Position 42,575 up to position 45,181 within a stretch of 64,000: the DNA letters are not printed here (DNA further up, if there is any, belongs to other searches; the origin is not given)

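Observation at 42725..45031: Pol II-like polymerase with apparently inactivated exonuclease and altered motif C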

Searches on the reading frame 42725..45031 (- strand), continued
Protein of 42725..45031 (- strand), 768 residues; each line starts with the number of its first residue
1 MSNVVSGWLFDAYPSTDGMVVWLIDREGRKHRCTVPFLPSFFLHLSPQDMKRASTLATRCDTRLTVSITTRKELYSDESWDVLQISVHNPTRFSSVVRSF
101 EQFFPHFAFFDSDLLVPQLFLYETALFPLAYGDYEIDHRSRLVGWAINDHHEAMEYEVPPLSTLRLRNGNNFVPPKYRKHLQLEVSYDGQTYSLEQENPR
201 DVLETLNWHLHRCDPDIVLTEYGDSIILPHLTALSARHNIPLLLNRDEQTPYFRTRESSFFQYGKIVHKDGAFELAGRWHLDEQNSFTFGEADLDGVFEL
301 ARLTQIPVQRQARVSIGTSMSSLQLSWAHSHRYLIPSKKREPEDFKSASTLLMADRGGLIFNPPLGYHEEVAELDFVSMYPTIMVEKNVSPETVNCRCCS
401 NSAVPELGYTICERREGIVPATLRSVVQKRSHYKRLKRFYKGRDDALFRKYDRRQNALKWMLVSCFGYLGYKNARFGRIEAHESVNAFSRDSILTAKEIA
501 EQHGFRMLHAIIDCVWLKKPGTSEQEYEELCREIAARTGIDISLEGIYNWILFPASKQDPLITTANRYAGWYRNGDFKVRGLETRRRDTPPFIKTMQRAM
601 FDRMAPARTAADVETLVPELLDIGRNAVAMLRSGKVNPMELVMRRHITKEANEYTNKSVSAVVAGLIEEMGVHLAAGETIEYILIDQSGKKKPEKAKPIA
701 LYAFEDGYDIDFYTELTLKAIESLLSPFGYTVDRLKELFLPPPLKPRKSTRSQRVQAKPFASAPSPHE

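Call 23: search_protein_representatives(protein=window:42725-45031:-)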
Query: 768 residues. Proteins with E-value up to 0.001 (for the whole library): 5237; up to 1e-10: 2387; up to 1e-30: 819. The best 150 are listed.
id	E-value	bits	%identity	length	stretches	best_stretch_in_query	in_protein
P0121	0.0e+00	1200.4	67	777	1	5-740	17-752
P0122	1.3e-223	761.1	65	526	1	242-739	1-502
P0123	1.2e-202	691.8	44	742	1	5-737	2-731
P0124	5.2e-187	640.1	41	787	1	1-739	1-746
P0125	1.1e-183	629.1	42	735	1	6-737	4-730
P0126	2.6e-183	627.8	43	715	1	19-724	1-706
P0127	1.9e-182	625.0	41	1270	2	4-466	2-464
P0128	8.3e-176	603.0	41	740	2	104-758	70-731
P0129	6.4e-175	600.1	39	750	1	6-737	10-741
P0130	2.3e-174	598.3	41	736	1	4-727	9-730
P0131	1.6e-173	595.5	40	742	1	6-733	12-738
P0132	3.6e-172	591.0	41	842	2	180-732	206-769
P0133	4.2e-172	590.8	41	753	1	5-725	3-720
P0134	6.1e-171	586.9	41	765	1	6-766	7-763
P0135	6.2e-171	586.9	42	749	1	5-735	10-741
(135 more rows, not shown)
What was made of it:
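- Several family members carry intein-sized insertions (call 23).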

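Call 28: search_solved_structures(query=A1, max_evalue=0.00001, show_alignments=2)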
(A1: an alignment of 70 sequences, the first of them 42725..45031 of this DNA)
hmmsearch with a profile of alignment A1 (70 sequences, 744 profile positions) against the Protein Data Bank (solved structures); distinct sequences matched with E-value up to 0.00001: 134 (the best 60 are shown).
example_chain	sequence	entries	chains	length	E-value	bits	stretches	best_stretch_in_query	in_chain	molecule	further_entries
4flt_A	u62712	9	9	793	3.6e-112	379.2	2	299-737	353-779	DNA polymerase 1 | Pyrococcus abyssi B family DNA polymerase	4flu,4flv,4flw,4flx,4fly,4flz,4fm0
4fm2_A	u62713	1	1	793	2e-111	376.8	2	299-737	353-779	DNA polymerase 1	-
1wns_A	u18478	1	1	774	1.9e-109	370.2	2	300-737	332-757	DNA POLYMERASE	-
1wn7_A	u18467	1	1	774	2.6e-109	369.8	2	300-737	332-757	Family B DNA Polymerase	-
4k8z_A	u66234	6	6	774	3.1e-109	369.5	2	300-737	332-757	DNA polymerase | DNA polymerase,DNA polymerase,DNA polymerase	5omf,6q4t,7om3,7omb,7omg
6wya_A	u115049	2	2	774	5.5e-109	368.7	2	300-737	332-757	DNA polymerase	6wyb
2jgu_A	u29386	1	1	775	2.8e-108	366.4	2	299-737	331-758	DNA POLYMERASE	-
3a2f_A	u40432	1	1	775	4.6e-108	365.6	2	299-737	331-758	DNA polymerase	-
5vu5_A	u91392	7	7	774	5.1e-108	365.5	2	300-737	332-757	DNA polymerase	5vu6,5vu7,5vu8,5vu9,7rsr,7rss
8s84_A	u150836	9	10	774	6.9e-108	365.1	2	300-737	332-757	DNA polymerase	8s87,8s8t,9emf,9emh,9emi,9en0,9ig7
5h12_A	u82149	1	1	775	1.3e-107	364.2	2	300-737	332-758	Deep Vent DNA Polymerase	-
7tqw_A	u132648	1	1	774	4.6e-107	362.3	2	300-737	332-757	DNA polymerase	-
9oat_A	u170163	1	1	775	6e-107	362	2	300-737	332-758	5-270, TNA polymerase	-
7rsu_A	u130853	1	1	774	7.4e-107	361.6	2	300-737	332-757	DNA polymerase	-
2xhb_A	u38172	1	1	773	8.3e-107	361.5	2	300-737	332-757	DNA POLYMERASE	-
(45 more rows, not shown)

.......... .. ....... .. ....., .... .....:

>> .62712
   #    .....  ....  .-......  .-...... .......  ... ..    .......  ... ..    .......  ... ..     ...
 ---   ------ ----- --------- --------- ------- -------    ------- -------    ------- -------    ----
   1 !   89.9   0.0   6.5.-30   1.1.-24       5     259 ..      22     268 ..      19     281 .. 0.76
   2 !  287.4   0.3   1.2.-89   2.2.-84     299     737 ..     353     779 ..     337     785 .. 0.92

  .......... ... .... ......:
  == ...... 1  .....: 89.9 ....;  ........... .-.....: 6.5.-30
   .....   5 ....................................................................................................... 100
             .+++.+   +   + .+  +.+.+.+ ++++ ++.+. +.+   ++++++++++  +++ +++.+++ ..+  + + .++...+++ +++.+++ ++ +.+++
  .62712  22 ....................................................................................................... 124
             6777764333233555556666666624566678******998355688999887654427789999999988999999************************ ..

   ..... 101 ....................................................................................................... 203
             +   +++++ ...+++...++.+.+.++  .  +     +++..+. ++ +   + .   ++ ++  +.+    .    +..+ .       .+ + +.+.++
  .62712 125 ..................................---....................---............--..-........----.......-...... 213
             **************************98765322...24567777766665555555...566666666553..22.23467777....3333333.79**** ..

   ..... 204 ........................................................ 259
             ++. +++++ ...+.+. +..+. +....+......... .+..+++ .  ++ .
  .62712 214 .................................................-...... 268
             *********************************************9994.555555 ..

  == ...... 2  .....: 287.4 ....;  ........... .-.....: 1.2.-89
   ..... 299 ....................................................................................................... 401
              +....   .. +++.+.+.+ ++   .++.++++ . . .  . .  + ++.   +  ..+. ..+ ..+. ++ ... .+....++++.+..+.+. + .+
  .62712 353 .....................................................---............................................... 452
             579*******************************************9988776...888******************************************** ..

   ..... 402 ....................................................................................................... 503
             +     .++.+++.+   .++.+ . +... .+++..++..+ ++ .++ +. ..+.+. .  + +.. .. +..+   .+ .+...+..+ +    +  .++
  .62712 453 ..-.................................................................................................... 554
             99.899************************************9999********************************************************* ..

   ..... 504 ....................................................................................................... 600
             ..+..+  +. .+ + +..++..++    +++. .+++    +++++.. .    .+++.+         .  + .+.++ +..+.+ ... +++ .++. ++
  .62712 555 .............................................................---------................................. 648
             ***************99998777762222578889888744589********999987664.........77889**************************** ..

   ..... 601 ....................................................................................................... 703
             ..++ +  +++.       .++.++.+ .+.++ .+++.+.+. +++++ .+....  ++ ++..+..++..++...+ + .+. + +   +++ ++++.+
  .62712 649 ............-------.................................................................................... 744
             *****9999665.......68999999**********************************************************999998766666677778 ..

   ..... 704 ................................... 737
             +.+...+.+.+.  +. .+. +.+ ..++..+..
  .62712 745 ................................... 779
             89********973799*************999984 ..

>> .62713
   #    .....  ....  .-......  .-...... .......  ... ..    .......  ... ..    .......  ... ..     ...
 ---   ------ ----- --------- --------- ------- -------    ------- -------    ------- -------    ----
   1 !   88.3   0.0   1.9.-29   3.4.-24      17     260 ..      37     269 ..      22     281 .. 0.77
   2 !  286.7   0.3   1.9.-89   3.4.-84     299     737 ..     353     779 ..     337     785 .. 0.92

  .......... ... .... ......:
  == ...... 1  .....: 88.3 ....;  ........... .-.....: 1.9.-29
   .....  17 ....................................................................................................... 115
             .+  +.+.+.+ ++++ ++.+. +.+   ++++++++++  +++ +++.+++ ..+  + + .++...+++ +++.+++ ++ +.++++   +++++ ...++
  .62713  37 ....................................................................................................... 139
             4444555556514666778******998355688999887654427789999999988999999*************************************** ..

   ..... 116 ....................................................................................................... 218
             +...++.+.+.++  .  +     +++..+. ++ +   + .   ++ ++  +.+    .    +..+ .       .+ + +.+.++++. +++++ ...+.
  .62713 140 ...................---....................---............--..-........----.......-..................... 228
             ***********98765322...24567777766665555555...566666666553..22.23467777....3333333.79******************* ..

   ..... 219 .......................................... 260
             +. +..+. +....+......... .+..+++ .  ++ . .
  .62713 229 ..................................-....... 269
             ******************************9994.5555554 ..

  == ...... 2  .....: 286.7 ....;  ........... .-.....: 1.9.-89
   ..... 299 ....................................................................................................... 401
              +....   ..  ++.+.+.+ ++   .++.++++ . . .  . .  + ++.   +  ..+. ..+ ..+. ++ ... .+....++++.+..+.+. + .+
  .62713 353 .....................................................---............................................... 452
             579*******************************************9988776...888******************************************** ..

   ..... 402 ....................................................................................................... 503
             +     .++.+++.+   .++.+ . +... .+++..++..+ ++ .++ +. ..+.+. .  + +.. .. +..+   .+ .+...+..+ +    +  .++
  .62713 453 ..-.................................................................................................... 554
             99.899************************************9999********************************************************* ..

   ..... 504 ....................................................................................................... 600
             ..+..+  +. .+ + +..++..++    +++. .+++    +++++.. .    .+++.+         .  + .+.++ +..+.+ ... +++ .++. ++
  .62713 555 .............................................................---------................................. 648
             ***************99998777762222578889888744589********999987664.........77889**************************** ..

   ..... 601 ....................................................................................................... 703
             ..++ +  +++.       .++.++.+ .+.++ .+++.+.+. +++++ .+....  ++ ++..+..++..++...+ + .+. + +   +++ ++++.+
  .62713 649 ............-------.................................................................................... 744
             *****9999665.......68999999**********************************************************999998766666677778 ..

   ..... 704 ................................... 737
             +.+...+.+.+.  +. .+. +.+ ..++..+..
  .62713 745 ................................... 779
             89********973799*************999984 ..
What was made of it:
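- The family profile hits Thermococcales PolB at 3.6e-112 and Pol II at 2.4e-33 (call 28). In the PDB profile search Pol II ranks far below the Thermococcales polymerases, Pol alpha and Pol delta (call 28).
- Tried and rejected: HMMER profile placement of Exo I at residues 141-147 (call 28).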
